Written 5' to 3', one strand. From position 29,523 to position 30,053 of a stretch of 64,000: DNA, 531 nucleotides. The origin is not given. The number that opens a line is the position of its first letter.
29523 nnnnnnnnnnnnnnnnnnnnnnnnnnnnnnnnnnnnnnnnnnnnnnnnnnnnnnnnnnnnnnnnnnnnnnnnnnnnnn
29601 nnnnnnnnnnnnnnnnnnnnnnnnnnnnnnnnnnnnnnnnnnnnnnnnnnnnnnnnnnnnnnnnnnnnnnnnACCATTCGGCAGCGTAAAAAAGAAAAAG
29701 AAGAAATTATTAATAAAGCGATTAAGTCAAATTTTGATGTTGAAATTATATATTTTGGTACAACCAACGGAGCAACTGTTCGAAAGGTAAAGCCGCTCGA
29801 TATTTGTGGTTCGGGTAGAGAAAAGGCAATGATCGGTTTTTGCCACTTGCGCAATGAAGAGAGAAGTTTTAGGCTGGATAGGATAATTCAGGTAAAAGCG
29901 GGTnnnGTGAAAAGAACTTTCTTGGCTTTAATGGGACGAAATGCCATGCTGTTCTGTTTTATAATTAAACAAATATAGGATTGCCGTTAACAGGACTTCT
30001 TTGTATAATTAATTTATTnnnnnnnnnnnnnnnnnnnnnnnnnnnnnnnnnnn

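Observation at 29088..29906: DnaQ-like DEDDh exonuclease with a C-terminal WYL sensor domain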

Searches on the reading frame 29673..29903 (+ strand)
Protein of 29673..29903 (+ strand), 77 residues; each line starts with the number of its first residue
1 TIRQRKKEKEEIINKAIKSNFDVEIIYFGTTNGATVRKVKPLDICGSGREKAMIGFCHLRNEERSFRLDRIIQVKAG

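Call 32: search_solved_structures(query=A3, max_evalue=1, show_alignments=3)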
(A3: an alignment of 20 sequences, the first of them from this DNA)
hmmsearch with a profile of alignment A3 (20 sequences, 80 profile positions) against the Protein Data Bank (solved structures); distinct sequences matched with E-value up to 1: 16.
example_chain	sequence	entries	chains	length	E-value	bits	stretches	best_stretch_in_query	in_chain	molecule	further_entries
6sj9_A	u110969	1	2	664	1.2e-21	79.6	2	5-77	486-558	Proteasome accessory factor B/C (PafBC)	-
8bnv_A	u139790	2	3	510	1.5e-15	60.1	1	8-79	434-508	AAA family ATPase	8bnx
8bns_A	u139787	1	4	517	1.6e-12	50.4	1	8-79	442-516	AAA ATPase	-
7p5x_AX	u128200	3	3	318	7e-12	48.3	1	9-78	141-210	PafC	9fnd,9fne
7p5x_AY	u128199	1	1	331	4.2e-09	39.5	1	9-73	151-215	Transcriptional regulator-like protein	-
9fnd_X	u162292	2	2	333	4.2e-09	39.4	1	9-73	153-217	Transcriptional regulator-like protein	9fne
7tb5_A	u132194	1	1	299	5.5e-08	35.9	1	9-73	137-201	WYL domain-containing protein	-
7qfz_A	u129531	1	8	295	1e-06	31.8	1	9-78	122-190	WYL domain-containing protein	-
7t8k_A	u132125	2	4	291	1.2e-05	28.4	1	9-73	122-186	BrxR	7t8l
9c5g_A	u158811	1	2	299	0.00099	22.2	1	11-77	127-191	CapW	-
7tb6_A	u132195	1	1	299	0.0024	21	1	8-73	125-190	S. maltophilia CapW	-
7u02_B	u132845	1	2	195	0.086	16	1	7-77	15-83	WYL domain-containing protein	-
7tzv_A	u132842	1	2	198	0.089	16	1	7-77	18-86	WYL domain-containing protein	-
9cu3_B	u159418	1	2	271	0.13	15.5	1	7-77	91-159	WYL domain-containing protein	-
9pfq_Q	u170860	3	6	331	0.19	14.9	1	7-77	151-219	WYL domain-containing protein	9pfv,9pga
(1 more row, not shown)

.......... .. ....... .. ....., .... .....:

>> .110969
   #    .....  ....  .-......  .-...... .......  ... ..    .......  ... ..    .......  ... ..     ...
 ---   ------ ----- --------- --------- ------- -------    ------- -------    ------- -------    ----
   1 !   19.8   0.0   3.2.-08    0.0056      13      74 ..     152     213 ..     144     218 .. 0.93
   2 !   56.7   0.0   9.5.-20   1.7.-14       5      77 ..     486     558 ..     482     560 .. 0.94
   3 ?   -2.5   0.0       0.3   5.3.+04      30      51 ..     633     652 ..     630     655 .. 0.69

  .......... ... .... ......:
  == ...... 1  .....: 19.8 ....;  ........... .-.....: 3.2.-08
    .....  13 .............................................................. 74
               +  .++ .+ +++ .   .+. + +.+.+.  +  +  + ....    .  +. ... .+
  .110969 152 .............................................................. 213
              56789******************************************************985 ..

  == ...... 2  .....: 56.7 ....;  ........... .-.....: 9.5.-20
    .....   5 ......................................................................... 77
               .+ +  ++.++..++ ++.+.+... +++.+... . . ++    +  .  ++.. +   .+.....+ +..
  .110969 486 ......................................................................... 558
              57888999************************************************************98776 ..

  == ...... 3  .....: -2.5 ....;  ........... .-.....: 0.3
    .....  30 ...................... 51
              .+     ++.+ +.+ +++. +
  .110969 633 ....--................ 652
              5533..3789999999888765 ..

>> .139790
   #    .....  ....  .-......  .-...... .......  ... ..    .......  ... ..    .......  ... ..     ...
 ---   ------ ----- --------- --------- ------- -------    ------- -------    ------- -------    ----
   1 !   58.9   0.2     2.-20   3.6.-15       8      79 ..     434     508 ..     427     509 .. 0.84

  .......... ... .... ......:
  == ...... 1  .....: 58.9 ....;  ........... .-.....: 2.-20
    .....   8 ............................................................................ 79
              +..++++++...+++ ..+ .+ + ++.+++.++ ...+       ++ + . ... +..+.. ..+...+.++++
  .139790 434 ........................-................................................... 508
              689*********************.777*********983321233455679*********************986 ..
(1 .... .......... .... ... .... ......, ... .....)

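Call 40: find_homologous_proteins(query=A3, max_evalue=0.001)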
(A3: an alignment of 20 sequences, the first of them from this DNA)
Query A3 (20 sequences) (77 aa, profile of the alignment): 241 proteins with E <= 0.001 among 769 candidates; the best 120 are listed.
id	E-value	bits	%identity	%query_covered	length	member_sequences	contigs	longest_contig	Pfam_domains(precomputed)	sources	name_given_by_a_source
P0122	2.1e-22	97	39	82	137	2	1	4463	PF13280.13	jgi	jgi:hypothetical protein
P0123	2.6e-22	96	39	82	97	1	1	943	PF13280.13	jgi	-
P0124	4.1e-22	96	38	96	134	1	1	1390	PF13280.13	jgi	jgi:hypothetical protein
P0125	1.0e-21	94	40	81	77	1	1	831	PF13280.13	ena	-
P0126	1.4e-20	91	33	94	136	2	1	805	PF13280.13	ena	-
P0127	1.4e-19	87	39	83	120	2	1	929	PF13280.13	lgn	-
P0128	1.5e-19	87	38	83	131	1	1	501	PF13280.13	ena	-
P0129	1.9e-19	87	37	81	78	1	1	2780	PF13280.13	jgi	jgi:predicted DNA-binding transcriptional regulator YafY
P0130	2.1e-19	87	39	82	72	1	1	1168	PF13280.13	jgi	jgi:proteasome accessory factor C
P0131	2.3e-19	87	35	84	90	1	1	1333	PF13280.13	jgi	-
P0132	2.6e-19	87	35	84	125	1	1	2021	PF13280.13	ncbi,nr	ncbi:MAG: WYL domain-containing protein, partial [Candidatus Rokubacteria bacterium]|nr:WYL domain-c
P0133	2.8e-19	87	32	99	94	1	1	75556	PF13280.13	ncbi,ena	-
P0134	5.8e-19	86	34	82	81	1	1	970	PF13280.13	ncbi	-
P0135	8.3e-19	85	41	77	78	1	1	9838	PF13280.13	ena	-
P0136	8.8e-19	85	40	82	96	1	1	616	PF13280.13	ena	-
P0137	8.8e-19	85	34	83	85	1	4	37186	PF13280.13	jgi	jgi:predicted DNA-binding transcriptional regulator YafY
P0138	1.0e-18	85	41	83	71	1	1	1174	PF13280.13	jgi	jgi:predicted DNA-binding transcriptional regulator YafY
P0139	1.2e-18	85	35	82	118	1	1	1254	PF13280.13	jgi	jgi:predicted DNA-binding transcriptional regulator YafY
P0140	1.6e-18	84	37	83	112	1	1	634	PF00254.35,PF13280.13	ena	-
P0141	1.7e-18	84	36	82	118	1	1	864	PF13280.13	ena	-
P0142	2.3e-18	84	31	83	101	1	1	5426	PF13280.13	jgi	jgi:predicted DNA-binding transcriptional regulator YafY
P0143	8.5e-18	82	38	82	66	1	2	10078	PF13280.13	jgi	jgi:predicted DNA-binding transcriptional regulator YafY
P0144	9.3e-18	82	43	82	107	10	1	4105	PF13280.13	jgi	jgi:predicted DNA-binding transcriptional regulator YafY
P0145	1.1e-17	81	42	82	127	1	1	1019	PF13280.13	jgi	jgi:predicted DNA-binding transcriptional regulator YafY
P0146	1.2e-17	81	34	82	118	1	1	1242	PF13280.13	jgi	jgi:predicted DNA-binding transcriptional regulator YafY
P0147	1.8e-17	81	39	82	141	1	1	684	PF13280.13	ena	-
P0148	2.0e-17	81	41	81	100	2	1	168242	PF13280.13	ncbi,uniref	ncbi:helix-turn-helix transcriptional regulator [uncultured Tenacibaculum sp.]|uniref:helix-turn-hel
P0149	2.1e-17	81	42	81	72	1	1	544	PF13280.13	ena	-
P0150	2.6e-17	80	37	82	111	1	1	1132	PF13280.13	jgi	jgi:predicted DNA-binding transcriptional regulator YafY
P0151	3.3e-17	80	29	82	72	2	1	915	PF13280.13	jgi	jgi:proteasome accessory factor C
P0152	3.6e-17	80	35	82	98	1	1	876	PF13280.13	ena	-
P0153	4.6e-17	79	39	81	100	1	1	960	PF13280.13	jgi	jgi:predicted DNA-binding transcriptional regulator YafY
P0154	8.7e-17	79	34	83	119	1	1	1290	PF13280.13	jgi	jgi:predicted DNA-binding transcriptional regulator YafY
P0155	9.9e-17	78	38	82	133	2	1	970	PF13280.13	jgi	jgi:hypothetical protein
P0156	1.0e-16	78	35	82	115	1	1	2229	PF13280.13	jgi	jgi:predicted DNA-binding transcriptional regulator YafY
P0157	2.1e-16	77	33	82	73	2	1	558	PF13280.13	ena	-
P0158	3.1e-16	77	38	82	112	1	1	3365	PF13280.13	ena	-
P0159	1.1e-15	75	37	82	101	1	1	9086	PF13280.13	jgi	jgi:predicted DNA-binding transcriptional regulator YafY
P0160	1.4e-15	75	39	77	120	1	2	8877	PF13280.13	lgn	-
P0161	1.5e-15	75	39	81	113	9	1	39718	PF13280.13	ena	-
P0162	1.5e-15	75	42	83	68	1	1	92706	PF13280.13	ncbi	ncbi:MAG: WYL domain-containing protein [Candidatus Helarchaeota archaeon]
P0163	2.2e-15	74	45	83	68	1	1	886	PF13280.13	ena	-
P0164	2.2e-15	74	29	81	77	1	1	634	PF13280.13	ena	-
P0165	2.4e-15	74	35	62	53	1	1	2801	PF13280.13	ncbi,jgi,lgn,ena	-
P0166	3.5e-15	73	33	82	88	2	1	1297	PF13280.13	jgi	jgi:predicted DNA-binding transcriptional regulator YafY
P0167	4.0e-15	73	41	83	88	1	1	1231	PF13280.13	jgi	jgi:predicted DNA-binding transcriptional regulator YafY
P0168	4.7e-15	73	35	84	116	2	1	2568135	PF13280.13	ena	-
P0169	6.6e-15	73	30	82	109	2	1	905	PF13280.13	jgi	jgi:predicted DNA-binding transcriptional regulator YafY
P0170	7.0e-15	72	32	82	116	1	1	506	PF13280.13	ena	-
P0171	8.1e-15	72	37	82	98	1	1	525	PF13280.13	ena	-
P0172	1.1e-14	72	46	68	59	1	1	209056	PF13280.13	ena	-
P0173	1.1e-14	72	35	81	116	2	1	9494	PF13280.13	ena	-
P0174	1.2e-14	72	33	82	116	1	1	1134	PF13280.13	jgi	jgi:predicted DNA-binding transcriptional regulator YafY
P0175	1.4e-14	72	38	82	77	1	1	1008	PF13280.13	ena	-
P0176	1.6e-14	71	41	66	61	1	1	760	PF13280.13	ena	-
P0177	1.8e-14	71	33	83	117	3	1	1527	PF13280.13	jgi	jgi:hypothetical protein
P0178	2.6e-14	71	41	82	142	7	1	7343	PF13280.13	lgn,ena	-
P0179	3.3e-14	70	40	82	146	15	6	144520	PF13280.13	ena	-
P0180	3.3e-14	70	33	82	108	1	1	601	PF13280.13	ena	-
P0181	4.0e-14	70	41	82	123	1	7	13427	PF13280.13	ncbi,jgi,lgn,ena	-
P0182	4.6e-14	70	41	77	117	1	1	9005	PF01844.30,PF13280.13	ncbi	-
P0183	4.6e-14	70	36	77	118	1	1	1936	PF13280.13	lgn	-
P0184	4.8e-14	70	44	82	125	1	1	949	PF13280.13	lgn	-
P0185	4.8e-14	70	43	82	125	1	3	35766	PF13280.13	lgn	-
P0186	5.4e-14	70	34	84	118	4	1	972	PF13280.13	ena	-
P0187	6.8e-14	69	44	82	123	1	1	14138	PF13280.13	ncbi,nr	ncbi:MAG: WYL domain-containing protein [Chitinophagales bacterium]|nr:WYL domain-containing protein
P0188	7.1e-14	69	42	65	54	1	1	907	PF13280.13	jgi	jgi:predicted DNA-binding transcriptional regulator YafY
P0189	7.7e-14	69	31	81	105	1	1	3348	PF13280.13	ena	-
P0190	8.0e-14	69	34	84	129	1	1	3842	PF13280.13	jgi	-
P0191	9.7e-14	69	36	83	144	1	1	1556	PF13280.13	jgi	jgi:predicted DNA-binding transcriptional regulator YafY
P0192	9.9e-14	69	30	83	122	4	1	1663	PF13280.13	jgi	jgi:proteasome accessory factor C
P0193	1.2e-13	69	41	82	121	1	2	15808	PF13280.13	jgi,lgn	jgi:predicted DNA-binding transcriptional regulator YafY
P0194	1.2e-13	69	38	84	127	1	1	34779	PF13280.13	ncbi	-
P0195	1.2e-13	68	33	78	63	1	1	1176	PF13280.13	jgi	-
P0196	1.3e-13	68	41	82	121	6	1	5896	PF13280.13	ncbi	-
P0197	1.4e-13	68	41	82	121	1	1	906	PF13280.13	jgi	jgi:predicted DNA-binding transcriptional regulator YafY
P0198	1.7e-13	68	34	84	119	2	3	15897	PF13280.13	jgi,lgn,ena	-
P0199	1.8e-13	68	37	84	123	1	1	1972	PF13280.13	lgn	-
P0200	1.9e-13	68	36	95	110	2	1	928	PF13280.13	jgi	jgi:ATP-dependent DNA helicase PIF1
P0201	2.4e-13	68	42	83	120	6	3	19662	PF13280.13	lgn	-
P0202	2.4e-13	68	42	82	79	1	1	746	PF13280.13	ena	-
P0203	2.4e-13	68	43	82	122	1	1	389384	PF13280.13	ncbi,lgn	-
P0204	2.6e-13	67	41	82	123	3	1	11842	PF13280.13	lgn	-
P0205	2.9e-13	67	44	82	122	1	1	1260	PF13280.13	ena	-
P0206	3.2e-13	67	31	83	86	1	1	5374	PF13280.13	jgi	-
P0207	3.3e-13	67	32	82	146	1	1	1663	PF13280.13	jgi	jgi:predicted DNA-binding transcriptional regulator YafY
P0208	3.9e-13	67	39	66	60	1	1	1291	PF13280.13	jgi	jgi:predicted DNA-binding transcriptional regulator YafY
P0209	4.0e-13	67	51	45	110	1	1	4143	PF13280.13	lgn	-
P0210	4.2e-13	67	39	88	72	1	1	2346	PF13280.13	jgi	-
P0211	4.6e-13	67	42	81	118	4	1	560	PF13280.13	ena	-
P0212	4.9e-13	67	42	68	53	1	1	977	PF13280.13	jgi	jgi:predicted DNA-binding transcriptional regulator YafY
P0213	5.2e-13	66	44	82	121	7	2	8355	PF13280.13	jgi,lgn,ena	jgi:predicted DNA-binding transcriptional regulator YafY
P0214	5.3e-13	66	44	82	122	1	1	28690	PF13280.13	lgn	-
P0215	5.6e-13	66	44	53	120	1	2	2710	PF13280.13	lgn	-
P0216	5.7e-13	66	40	82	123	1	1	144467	PF13280.13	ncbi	-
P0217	5.9e-13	66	37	77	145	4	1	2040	PF13280.13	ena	-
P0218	6.1e-13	66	43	66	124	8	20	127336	PF13280.13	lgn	-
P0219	7.9e-13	66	47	78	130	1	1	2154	PF13280.13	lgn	-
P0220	8.0e-13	66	33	82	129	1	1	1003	PF13280.13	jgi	jgi:DNA polymerase-3 subunit epsilon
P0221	8.7e-13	66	44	51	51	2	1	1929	PF13280.13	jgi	jgi:predicted DNA-binding transcriptional regulator YafY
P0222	8.8e-13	66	38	82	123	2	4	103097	PF13280.13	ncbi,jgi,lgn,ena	jgi:predicted DNA-binding transcriptional regulator YafY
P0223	1.0e-12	66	40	82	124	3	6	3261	PF13280.13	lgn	-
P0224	1.5e-12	65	32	84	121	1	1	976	PF13280.13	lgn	-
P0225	1.5e-12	65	42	77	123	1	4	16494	PF13280.13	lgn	-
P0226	1.6e-12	65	40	83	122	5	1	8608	PF13280.13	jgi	jgi:hypothetical protein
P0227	1.7e-12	65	38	90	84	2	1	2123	PF13280.13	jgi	jgi:predicted DNA-binding transcriptional regulator YafY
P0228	1.7e-12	65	32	77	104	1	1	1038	PF13280.13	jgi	jgi:predicted DNA-binding transcriptional regulator YafY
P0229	1.8e-12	65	42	69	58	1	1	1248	PF13280.13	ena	-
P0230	1.9e-12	65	42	81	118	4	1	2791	PF13280.13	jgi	jgi:predicted DNA-binding transcriptional regulator YafY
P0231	3.2e-12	64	40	56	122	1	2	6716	PF13280.13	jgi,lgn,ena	-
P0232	3.2e-12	64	31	83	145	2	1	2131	PF13280.13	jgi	jgi:predicted DNA-binding transcriptional regulator YafY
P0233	3.7e-12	64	35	77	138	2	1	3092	PF13280.13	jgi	jgi:predicted DNA-binding transcriptional regulator YafY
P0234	3.8e-12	64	36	82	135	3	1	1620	PF13280.13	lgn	-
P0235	4.0e-12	64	32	88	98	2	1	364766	PF13280.13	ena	-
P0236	4.0e-12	64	40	82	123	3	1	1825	PF13280.13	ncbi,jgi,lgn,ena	jgi:predicted DNA-binding transcriptional regulator YafY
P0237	4.2e-12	64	40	82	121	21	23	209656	PF13280.13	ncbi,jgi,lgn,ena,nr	ncbi:MAG: WYL domain-containing protein [Chitinophagales bacterium]|jgi:predicted DNA-binding transc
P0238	4.3e-12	64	36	84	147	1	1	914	PF13280.13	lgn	-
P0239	4.6e-12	63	36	82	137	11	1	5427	PF13280.13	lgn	-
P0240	4.6e-12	63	45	52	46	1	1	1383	PF13280.13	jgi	jgi:predicted DNA-binding transcriptional regulator YafY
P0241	6.8e-12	63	33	86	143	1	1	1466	PF13280.13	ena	-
